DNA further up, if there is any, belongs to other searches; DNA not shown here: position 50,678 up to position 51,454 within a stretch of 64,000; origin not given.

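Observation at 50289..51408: Panacea (DUF4065) antitoxin with an unrecognised 158-aa partner, inserted against the 3' end of tRNA-Ser(GGA)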

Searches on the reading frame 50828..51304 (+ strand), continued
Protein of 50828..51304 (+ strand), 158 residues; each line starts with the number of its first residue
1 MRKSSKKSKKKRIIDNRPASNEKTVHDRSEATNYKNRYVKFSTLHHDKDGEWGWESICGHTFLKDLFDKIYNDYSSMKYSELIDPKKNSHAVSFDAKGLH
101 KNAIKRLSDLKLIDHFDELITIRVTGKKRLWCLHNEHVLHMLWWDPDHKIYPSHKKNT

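Call 48: list_cluster_members(proteins=[L011:2995-3441:+, L088:2909-3352:+, L024:2998-3456:+, L016:2947-3387:+, L058:2904-3356:+, L010:2995-3441:+, P0156, P0165, P0001])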
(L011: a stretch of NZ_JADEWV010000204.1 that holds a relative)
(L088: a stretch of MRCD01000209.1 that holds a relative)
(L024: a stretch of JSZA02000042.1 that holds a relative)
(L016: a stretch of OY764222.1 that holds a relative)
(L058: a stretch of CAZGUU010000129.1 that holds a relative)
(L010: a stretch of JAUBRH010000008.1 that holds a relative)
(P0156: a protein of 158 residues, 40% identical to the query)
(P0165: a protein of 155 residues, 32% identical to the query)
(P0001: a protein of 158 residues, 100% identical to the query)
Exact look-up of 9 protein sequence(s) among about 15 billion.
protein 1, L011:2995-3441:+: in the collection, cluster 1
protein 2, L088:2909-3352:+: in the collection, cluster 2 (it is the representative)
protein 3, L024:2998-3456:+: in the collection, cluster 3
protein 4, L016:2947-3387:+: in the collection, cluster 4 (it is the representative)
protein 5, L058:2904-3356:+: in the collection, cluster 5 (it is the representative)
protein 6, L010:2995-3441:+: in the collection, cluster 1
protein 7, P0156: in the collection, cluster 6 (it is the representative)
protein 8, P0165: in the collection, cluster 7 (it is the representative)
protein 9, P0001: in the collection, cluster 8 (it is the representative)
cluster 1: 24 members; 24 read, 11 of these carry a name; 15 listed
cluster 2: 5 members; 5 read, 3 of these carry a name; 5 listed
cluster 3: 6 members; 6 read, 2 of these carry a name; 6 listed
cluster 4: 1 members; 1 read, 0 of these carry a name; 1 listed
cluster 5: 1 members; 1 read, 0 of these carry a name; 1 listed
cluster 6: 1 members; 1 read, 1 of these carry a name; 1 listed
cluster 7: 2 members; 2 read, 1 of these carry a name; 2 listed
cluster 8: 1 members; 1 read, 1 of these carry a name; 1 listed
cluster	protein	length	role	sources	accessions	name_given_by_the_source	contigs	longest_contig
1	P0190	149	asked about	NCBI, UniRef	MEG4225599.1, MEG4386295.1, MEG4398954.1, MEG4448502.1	hypothetical protein QUA35_06345 [Microcoleus sp. N9_B2] | hypothetical protein n=2 Tax=Microcoleus TaxID=44471 RepID=UPI002FD433F1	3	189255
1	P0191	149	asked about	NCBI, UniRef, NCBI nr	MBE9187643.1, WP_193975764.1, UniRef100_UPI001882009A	hypothetical protein IQ270_24100 [Microcoleus sp. LEGE 07076] | hypothetical protein n=1 Tax=Microcoleus sp. LEGE 07076 TaxID=915322 RepID=UPI001882009A | hypothetical protein [Microcoleus sp. LEGE 07076]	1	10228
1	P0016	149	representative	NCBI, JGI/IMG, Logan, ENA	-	hypothetical protein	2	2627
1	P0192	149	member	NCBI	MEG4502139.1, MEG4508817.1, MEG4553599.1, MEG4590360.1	hypothetical protein QUA81_01250 [Microcoleus sp. F6_B4]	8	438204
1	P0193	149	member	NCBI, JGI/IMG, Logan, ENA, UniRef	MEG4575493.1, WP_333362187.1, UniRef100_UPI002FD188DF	hypothetical protein QUA56_22865 [Microcoleus sp. N3A4] | hypothetical protein | hypothetical protein n=1 Tax=Microcoleus sp. N3A4 TaxID=3055379 RepID=UPI002FD188DF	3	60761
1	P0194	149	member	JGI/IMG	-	hypothetical protein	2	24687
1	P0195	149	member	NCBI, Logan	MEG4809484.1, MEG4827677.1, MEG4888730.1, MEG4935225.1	hypothetical protein QUA82_17890 [Microcoleus sp. F8-D3]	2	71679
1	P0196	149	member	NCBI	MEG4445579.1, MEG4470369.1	hypothetical protein QUB47_26605 [Microcoleus sp. AT9_B5]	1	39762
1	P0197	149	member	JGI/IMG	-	hypothetical protein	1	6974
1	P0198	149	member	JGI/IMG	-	hypothetical protein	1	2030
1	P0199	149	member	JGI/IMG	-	hypothetical protein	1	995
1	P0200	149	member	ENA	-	-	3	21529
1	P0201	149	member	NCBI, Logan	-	-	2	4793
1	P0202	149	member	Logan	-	-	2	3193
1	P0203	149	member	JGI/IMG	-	-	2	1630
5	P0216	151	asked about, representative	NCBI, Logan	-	-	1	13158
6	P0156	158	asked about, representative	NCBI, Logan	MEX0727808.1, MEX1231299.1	MAG: hypothetical protein WEB58_13725 [Planctomycetaceae bacterium]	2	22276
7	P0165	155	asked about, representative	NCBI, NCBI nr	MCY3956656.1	MAG: hypothetical protein OXF47_11770 [Nitrospira sp.] | hypothetical protein [Nitrospira sp.]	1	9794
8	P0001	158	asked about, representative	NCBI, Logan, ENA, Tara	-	strand:- start:148910 stop:149386 length:477 start_codon:yes stop_codon:yes ...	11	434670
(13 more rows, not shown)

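Call 50: fold_search(model_id=the predicted structure, library=viral)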
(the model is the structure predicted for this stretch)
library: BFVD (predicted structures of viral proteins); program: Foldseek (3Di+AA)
matches with E <= 10: 269; with E <= 0.001: 0
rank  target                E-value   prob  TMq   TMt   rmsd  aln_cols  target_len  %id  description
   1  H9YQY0                1.3e-01  0.89  0.39  0.56   4.2       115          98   10  (no name in the UniProt tables at hand)
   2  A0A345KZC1            1.8e-01  0.57  0.30  0.36   5.1       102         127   10  (no name in the UniProt tables at hand)
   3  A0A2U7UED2            2.9e-01  0.30  0.25  0.23   9.9        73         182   14  Uncharacterized protein [Pandoravirus macleodensis]
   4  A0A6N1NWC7            3.1e-01  0.05  0.12  0.09  13.0        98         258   13  Putative orfan [Tupanvirus soda lake]
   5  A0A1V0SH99            4.2e-01  0.04  0.17  0.08  16.4       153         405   11  Uncharacterized protein [Hokovirus HKV1]
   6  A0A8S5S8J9            4.5e-01  0.06  0.17  0.23  16.0       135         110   16  Uncharacterized protein [Siphoviridae sp. ctb3910]
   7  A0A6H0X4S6            5.4e-01  0.20  0.18  0.34   5.5        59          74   12  (no name in the UniProt tables at hand)
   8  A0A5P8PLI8            5.4e-01  0.18  0.26  0.37   7.9       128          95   11  (no name in the UniProt tables at hand)
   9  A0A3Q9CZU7            5.8e-01  0.15  0.23  0.17   8.8        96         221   17  A224L [African swine fever virus]
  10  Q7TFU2                6.6e-01  0.09  0.22  0.23  12.4       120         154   11  Rh39 [Rhesus cytomegalovirus (strain 68-1)]
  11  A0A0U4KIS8            7.0e-01  0.15  0.27  0.26   7.8       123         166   15  (no name in the UniProt tables at hand)
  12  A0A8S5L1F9            8.0e-01  0.02  0.11  0.14  15.5       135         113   10  Uncharacterized protein [ssRNA phage Gerhypos.3_22]
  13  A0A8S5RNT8            8.5e-01  0.13  0.21  0.17   6.6        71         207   10  Uncharacterized protein [virus sp. ctoYX9]
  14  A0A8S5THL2            9.1e-01  0.21  0.17  0.16   4.5        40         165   15  Cytotoxic translational repressor [Myoviridae sp. ctiv53]
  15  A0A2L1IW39            9.1e-01  0.20  0.29  0.35   5.2       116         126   10  Uncharacterized protein [Streptomyces phage BillNye]
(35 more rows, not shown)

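Call 55: search_dna_similar(query=P0216, collection=phages, mode=protein, max_evalue=0.001, max_rows=30)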
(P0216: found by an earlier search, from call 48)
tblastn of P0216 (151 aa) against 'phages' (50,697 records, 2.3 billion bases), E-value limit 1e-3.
Records with a match: 1; places in all: 1; records where one place covers at least 80% of the query: 1.
Best place of each record, by identity: <60% 1.
By first word of the organism name: Bacteriophage 1.
By host as written in the record: - 1.
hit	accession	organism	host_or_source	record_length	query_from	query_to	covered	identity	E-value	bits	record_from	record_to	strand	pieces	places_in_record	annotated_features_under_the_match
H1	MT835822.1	Bacteriophage sp.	human fecal samples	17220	25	148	82%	33.3%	1e-9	61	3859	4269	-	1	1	record has no annotation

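Call 56: search_dna_similar(query=window:50828-51304:+, collection=phages, mode=protein, max_evalue=0.01, max_rows=30)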
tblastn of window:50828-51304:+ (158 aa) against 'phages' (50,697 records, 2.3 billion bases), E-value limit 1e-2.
Records with a match: 1; places in all: 1; records where one place covers at least 80% of the query: 0.
Best place of each record, by identity: <60% 1.
By first word of the organism name: Bacteriophage 1.
By host as written in the record: - 1.
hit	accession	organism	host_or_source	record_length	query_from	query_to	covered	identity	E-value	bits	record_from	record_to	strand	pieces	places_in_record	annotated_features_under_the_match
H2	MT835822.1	Bacteriophage sp.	human fecal samples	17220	47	155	69%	29.7%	6e-5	47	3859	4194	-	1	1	record has no annotation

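Call 65: search_protein_families(library=padloc, alignment_id=A2, max_evalue=0.01)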
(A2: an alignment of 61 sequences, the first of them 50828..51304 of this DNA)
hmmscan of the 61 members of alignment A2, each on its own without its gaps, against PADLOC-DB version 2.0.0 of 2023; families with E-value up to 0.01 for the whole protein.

A. member 1, window:50828-51304:+ (158 aa): 1 family
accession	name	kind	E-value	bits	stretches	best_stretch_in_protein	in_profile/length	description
PDLC04523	PDC-M22A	-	0.00023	18.5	1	58-138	131-205/339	-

B. families by the number of members that match (of 61 scanned): 3 families
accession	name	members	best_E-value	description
PDLC03891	NsnC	43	3.3e-09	-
PDLC04523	PDC-M22A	1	0.00023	-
PDLC01476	Cmr5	1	0.0051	CAS-III-B; effector_SS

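Call 66: search_protein_families(library=phrogs, alignment_id=A2, max_evalue=0.001)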
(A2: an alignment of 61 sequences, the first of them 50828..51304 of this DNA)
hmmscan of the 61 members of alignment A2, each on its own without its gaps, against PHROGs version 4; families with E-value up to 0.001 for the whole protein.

A. member 1, window:50828-51304:+ (158 aa): 1 family
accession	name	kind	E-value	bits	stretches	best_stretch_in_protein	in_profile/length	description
phrog_8366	-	unknown function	2.9e-09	38.2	1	9-152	4-139/140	-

B. families by the number of members that match (of 61 scanned): 1 family
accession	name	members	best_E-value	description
phrog_8366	-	59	5.5e-17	-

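Call 70: search_protein_families(library=padloc, proteins=[P0004, P0017, P0021, P0045, P0011, P0036, P0002, P0003, P0030, P0070], max_evalue=0.01)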
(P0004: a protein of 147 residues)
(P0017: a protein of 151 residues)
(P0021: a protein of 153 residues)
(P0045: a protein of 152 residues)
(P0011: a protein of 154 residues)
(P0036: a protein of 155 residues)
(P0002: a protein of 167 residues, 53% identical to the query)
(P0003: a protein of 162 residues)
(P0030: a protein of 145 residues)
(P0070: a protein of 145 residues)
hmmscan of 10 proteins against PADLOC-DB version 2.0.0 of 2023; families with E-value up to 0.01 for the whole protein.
P0004 (147 aa): 0 families

P0017 (151 aa): 1 family
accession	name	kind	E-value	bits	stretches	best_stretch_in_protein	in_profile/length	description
PDLC03891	NsnC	-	0.00025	18.7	1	65-143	204-280/284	-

P0021 (153 aa): 1 family
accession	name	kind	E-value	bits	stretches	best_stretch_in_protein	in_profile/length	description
PDLC03891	NsnC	-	0.001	16.6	1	52-145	192-280/284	-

P0045 (152 aa): 1 family
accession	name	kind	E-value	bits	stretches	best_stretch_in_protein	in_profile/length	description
PDLC03891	NsnC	-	0.00083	17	1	13-144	156-280/284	-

P0011 (154 aa): 1 family
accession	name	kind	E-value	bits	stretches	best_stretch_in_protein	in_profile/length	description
PDLC03891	NsnC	-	1.5e-06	26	1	63-146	201-280/284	-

P0036 (155 aa): 1 family
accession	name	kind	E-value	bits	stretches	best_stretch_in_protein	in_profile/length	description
PDLC03891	NsnC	-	0.0009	16.8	1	68-147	205-280/284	-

P0002 (167 aa): 0 families

P0003 (162 aa): 0 families

P0030 (145 aa): 1 family
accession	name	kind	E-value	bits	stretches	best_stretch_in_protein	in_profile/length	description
PDLC03891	NsnC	-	0.00024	18.7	1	104-137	247-280/284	-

P0070 (145 aa): 1 family
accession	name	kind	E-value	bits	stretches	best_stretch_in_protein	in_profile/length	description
PDLC03891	NsnC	-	0.0012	16.5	1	56-139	200-280/284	-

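Call 72: search_solved_structures(query=A2, max_evalue=10, show_alignments=3)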
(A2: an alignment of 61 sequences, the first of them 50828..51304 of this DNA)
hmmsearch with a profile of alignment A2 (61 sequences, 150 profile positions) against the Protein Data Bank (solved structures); distinct sequences matched with E-value up to 10: 10.
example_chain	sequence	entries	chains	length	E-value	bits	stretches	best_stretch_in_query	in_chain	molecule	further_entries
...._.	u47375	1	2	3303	0.03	17.6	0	95-128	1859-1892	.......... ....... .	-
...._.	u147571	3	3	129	0.075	16.3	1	15-102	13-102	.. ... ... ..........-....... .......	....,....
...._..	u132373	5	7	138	0.16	15.2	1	25-96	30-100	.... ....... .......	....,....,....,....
8trz_A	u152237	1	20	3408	0.23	14.7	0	92-127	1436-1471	Hemocyanin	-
4q11_A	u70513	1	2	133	0.29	14.4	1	31-72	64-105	Sigma factor-binding protein Crl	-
3rpj_A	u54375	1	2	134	0.29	14.4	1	31-72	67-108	Curlin genes transcriptional regulator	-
4bed_A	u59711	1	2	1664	0.55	13.5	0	101-127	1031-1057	HEMOCYANIN KLH1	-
6omf_J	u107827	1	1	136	0.81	12.9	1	31-72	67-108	Sigma factor-binding protein Crl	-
2mz8_A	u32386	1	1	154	1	12.6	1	31-72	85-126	Sigma factor-binding protein Crl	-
1bjf_A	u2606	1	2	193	1.2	12.4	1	31-77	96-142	NEUROCALCIN DELTA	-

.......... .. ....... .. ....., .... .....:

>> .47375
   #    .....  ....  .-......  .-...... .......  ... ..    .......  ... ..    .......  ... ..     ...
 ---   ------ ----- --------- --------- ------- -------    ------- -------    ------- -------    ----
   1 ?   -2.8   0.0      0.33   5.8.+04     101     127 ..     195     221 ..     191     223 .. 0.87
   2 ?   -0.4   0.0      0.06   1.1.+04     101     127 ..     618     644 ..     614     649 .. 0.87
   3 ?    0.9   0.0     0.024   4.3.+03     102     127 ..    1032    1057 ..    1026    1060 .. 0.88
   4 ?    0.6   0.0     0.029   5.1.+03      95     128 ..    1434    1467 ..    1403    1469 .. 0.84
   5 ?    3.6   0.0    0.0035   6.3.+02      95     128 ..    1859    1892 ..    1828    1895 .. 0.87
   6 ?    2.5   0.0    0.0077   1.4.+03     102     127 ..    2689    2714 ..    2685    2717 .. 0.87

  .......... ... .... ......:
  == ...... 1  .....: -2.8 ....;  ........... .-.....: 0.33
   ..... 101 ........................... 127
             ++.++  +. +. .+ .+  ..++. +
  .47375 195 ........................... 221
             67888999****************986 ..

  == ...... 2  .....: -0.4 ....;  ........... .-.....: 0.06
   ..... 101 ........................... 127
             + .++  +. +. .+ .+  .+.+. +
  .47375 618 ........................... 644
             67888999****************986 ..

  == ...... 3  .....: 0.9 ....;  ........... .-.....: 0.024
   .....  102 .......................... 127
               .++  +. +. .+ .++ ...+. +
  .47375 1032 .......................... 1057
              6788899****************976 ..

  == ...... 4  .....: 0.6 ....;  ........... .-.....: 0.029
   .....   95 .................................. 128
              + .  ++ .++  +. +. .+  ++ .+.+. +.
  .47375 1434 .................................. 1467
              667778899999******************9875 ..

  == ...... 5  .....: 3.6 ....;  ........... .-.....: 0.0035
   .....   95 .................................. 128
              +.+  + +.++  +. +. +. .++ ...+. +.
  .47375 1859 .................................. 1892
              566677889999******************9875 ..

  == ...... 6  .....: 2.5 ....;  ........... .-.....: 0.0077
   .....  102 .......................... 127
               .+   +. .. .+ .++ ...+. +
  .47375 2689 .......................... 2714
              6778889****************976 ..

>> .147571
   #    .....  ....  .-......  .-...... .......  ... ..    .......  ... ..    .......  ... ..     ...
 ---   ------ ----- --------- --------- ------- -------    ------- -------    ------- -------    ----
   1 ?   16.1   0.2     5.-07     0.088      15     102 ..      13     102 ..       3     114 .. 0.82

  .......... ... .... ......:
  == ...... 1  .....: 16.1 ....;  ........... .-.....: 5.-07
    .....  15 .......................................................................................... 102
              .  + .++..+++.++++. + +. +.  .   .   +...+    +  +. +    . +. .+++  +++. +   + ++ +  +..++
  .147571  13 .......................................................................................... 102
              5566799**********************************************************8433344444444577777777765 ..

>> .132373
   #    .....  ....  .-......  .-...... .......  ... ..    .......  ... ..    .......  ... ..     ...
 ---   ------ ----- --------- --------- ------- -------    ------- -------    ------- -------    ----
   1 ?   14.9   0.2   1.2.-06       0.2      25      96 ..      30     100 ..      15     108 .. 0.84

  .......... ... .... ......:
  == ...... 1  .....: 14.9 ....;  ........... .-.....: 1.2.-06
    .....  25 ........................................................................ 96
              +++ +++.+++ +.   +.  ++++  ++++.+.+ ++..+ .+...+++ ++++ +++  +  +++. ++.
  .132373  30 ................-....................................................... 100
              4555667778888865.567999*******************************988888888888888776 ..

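Call 75: find_encoding_contigs(protein=P0002, flank=10000, max_places=1)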
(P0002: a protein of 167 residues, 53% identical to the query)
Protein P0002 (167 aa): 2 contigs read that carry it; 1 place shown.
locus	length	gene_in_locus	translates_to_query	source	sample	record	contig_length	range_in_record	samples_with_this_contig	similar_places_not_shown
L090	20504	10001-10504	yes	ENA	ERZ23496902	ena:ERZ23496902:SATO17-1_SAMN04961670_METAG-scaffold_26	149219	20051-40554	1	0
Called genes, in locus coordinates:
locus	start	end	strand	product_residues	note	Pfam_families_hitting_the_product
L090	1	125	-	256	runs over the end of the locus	PF05359:DUF748 (weak)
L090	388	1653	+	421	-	PF13356:Arm-DNA-bind_3, PF22022:Phage_int_M, PF00589:Phage_integrase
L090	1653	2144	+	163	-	-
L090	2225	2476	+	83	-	PF08279:HTH_11 (weak), PF05930:Phage_AlpA, PF12728:HTH_17 (weak)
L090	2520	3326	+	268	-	PF13362:Toprim_3, PF13662:Toprim_4 (weak)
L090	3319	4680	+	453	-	PF12307:DUF3631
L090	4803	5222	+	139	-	-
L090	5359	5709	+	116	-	-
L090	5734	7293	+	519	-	-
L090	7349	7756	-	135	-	-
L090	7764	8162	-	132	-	PF05154:TM2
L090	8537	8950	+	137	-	-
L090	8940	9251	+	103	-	-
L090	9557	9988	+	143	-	PF13274:SocA_Panacea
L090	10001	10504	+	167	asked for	-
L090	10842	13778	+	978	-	-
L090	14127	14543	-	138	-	PF05656:DUF805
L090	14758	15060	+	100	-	-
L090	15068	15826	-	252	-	PF02129:Peptidase_S15, PF00561:Abhydrolase_1, PF12146:Hydrolase_4, PF20408:Abhydrolase_11 (faint), PF12697:Abhydrolase_6, PF00326:Peptidase_S9 (weak)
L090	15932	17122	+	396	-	PF13439:Glyco_transf_4, PF13579:Glyco_trans_4_4 (weak), PF20706:GT4-conflict, PF00534:Glycos_transf_1, PF13692:Glyco_trans_1_4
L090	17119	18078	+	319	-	PF01075:Glyco_transf_9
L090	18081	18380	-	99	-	PF12802:MarR_2 (weak), PF01638:HxlR (weak), PF01022:HTH_5, PF12840:HTH_20 (weak)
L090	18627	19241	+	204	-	PF00625:Guanylate_kin, PF13671:AAA_33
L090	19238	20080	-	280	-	PF00398:RrnaAD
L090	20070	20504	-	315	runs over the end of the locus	PF13623:SurA_N_2 (weak), PF13624:SurA_N_3, PF09312:SurA_N, PF13616:Rotamase_3, PF00639:Rotamase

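Call 89: search_dna_similar(query=P0191, collection=plasmids, mode=protein, max_evalue=0.001, max_rows=40)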
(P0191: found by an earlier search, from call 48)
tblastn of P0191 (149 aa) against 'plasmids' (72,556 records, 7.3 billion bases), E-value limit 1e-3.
Records with a match: 1; places in all: 1; records where one place covers at least 80% of the query: 1.
Best place of each record, by identity: <60% 1.
By first word of the organism name: Rhizobium 1.
By predicted mobility (MOB-suite, as given by PLSDB): conjugative 1.
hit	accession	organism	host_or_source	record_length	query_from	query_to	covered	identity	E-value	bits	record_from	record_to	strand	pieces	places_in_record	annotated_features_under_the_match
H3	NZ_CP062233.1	Rhizobium sp. TH2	Sainfoin,pure bacterial culture,Nodule ...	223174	23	144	82%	27.7%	7e-6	51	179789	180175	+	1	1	hypothetical protein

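Call 90: get_annotated_region(hit=H3, flank=2500)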
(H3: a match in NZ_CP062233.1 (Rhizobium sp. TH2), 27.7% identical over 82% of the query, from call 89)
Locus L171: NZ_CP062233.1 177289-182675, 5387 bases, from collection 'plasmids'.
description: Rhizobium sp. TH2 plasmid pTH2b, complete sequence
organism: Rhizobium sp. TH2 (NCBI taxid 2775403)
taxonomy: Bacteria; Pseudomonadota; Alphaproteobacteria; Hyphomicrobiales; Rhizobiaceae; Rhizobium; Rhizobium sp. TH2
host: -; source: Sainfoin,pure bacterial culture,Nodule tissue; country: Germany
typing (MOB-suite, as given by PLSDB): conjugative; relaxase MOBQ; mating-pair formation MPF_T
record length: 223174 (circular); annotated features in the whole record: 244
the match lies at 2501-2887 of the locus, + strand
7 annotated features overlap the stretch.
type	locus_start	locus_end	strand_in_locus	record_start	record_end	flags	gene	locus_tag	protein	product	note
CDS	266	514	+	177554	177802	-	-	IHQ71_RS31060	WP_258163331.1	hypothetical protein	-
CDS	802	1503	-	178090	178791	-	-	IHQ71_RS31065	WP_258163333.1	hypothetical protein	-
CDS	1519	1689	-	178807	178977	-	-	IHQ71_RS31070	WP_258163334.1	hypothetical protein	-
CDS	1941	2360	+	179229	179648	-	-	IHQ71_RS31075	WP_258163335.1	type II toxin-antitoxin system antitoxin SocA domain-containing protein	-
CDS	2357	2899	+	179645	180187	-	-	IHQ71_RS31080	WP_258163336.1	hypothetical protein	-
CDS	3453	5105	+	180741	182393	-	ccoN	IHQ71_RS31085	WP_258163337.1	cytochrome-c oxidase, cbb3-type subunit I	-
CDS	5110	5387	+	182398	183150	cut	ccoO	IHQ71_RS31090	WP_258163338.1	cytochrome-c oxidase, cbb3-type subunit II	-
